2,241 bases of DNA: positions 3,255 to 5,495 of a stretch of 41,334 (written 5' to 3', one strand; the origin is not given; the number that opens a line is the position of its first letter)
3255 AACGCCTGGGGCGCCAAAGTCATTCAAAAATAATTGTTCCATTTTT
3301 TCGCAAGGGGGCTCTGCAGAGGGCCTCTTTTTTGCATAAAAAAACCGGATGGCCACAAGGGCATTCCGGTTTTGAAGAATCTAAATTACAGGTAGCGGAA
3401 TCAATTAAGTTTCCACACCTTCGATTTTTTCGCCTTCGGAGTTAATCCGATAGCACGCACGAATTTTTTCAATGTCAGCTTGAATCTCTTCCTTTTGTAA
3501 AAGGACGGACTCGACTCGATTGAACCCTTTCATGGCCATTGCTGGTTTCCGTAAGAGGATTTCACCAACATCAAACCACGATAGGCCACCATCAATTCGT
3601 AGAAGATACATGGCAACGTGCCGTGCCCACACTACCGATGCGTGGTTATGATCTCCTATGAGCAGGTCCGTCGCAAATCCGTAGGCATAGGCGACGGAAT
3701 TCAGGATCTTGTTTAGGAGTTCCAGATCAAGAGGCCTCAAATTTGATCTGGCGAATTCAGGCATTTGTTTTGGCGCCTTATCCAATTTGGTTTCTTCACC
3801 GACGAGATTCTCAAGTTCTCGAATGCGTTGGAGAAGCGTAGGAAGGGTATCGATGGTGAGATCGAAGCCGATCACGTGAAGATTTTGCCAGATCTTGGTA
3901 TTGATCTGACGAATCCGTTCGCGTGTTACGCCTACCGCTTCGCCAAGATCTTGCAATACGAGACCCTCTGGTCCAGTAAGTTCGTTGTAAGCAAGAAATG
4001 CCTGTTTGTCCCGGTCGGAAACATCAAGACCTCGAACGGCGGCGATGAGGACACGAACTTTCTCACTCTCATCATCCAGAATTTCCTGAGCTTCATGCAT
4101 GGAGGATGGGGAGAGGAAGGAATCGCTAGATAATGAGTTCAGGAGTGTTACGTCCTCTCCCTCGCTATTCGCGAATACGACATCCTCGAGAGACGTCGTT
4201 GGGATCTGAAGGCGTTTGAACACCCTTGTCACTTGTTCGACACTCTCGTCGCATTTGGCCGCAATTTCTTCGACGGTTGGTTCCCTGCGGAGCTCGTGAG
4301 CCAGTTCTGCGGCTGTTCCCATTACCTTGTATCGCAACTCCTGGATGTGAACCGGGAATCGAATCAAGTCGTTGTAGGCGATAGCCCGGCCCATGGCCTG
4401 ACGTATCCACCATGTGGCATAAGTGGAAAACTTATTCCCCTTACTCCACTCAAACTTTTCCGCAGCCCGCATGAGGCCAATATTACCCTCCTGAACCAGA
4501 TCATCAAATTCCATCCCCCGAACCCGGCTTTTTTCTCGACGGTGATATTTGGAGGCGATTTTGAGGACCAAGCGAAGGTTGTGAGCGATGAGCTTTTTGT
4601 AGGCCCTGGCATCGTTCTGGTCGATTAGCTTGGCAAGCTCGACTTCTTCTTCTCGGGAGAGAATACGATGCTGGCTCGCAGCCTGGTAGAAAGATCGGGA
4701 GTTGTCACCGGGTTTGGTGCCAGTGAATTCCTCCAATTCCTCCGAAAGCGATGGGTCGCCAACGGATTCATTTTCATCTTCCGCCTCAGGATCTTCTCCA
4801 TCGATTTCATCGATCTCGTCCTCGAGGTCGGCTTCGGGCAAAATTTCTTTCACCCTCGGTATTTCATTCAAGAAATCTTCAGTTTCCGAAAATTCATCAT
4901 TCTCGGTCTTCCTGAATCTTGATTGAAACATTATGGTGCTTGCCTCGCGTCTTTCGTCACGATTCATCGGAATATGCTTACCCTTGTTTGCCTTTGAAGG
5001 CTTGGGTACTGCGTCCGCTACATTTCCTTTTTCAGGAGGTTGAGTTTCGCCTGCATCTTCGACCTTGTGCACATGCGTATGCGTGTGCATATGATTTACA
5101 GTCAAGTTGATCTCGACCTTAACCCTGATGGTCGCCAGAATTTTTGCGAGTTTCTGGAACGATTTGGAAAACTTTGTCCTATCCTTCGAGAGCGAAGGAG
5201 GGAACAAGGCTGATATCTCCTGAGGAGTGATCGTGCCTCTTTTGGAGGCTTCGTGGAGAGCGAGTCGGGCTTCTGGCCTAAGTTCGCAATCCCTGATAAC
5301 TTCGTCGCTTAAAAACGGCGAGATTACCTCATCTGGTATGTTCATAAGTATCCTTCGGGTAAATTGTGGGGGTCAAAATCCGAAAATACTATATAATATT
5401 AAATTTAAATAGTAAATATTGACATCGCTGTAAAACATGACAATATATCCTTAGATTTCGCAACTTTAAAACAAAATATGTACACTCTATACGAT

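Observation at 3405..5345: Primary-like sigma-70 factor fused to a DnaA domain-IV-like DNA-binding domain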

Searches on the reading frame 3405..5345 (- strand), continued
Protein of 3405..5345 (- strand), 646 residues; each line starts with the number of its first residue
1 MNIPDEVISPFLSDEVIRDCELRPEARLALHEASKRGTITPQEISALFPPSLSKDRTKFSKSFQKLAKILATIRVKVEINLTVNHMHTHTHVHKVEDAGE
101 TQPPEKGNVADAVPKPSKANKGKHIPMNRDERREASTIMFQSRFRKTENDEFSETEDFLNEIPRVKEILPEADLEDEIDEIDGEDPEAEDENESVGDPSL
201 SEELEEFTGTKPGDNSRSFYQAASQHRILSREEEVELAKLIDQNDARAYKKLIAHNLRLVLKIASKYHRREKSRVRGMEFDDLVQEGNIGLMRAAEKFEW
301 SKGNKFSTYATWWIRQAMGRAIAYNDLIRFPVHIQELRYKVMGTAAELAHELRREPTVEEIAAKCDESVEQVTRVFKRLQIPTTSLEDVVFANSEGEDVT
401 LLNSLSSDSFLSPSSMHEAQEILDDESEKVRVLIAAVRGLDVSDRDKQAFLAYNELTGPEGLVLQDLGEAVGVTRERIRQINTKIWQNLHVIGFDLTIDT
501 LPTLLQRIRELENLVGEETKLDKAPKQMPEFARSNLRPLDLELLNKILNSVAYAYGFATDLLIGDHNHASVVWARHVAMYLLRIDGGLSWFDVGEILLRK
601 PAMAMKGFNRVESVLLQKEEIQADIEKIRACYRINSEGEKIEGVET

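Call 75: search_protein_families(library=padloc, proteins=[window:3405-5345:-], max_evalue=0.001)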
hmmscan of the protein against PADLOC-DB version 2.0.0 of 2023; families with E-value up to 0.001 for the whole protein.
window:3405-5345:- (646 aa): 1 family
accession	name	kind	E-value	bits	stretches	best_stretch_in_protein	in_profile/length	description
PDLC02203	MzaA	-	3.6e-34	116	1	178-489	355-655/683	-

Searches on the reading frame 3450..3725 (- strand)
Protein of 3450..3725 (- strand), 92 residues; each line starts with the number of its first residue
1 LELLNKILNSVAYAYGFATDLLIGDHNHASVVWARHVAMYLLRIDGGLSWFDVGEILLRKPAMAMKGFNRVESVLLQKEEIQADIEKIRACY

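Call 36: search_solved_structures(query=A5, max_evalue=0.01, show_alignments=3)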
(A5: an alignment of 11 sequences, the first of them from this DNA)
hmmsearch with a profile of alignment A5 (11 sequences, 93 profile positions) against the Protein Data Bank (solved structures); distinct sequences matched with E-value up to 0.01: 6.
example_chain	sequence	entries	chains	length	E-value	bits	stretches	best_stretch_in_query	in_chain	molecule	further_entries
8btg_A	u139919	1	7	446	4.9e-15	58.9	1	3-91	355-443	Chromosomal replication initiator protein DnaA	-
1j1v_A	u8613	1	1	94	3.4e-14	56.2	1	3-89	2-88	Chromosomal replication initiator protein dnaA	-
2hcb_A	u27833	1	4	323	2.3e-13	53.5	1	3-81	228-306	Chromosomal replication initiator protein dnaA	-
1l8q_A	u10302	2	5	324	2.3e-13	53.5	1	3-81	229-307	Chromosomal replication initiator protein dnaA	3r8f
2z4r_A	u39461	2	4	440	1.2e-10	44.8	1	3-88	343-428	Chromosomal replication initiator protein dnaA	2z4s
3pvp_A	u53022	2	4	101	2e-09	40.9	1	5-89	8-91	Chromosomal replication initiator protein dnaA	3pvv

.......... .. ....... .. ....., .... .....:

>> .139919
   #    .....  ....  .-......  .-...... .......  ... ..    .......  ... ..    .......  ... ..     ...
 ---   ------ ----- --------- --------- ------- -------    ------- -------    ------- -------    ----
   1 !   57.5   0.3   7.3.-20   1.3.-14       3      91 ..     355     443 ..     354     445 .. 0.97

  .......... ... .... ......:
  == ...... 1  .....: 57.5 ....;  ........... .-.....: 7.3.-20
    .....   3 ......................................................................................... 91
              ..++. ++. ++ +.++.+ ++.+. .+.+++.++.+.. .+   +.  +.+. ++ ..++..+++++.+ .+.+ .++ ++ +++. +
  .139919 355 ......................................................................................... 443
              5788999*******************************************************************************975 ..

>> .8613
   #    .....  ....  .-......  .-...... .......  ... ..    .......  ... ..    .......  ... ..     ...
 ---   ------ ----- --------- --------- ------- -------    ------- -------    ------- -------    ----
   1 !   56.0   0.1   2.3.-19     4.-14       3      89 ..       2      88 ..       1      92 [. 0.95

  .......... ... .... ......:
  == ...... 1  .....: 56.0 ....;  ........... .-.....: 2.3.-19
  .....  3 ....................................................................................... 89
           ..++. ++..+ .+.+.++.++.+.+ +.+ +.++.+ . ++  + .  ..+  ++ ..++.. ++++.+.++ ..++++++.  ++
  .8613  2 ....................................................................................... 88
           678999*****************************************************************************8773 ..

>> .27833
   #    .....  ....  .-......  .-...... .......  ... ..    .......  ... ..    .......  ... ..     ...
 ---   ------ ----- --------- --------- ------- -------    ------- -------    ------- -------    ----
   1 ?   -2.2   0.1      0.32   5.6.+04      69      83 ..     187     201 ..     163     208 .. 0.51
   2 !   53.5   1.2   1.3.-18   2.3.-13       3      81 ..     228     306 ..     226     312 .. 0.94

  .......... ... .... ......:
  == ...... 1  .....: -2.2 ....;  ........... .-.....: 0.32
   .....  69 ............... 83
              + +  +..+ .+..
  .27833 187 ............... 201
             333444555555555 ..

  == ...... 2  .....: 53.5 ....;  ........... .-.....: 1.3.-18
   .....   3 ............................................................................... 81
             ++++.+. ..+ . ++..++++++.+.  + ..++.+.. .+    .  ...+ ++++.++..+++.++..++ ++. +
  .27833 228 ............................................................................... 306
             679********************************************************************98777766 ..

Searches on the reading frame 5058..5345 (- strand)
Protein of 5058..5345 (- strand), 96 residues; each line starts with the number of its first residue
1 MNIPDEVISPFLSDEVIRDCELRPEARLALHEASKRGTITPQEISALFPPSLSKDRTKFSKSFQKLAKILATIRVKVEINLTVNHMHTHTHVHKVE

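Call 20: find_related_loci(query=A3, collection=genome_contigs, flank=10000)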
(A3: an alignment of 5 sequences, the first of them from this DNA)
Query A3 (96 aa) in genome_contigs; peptide patterns used: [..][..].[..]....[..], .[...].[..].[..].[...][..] (x = any residue, [..] = any of these).
600 stretches matched a pattern, but none encodes a relative of the query by tblastn (E <= 1e-3).
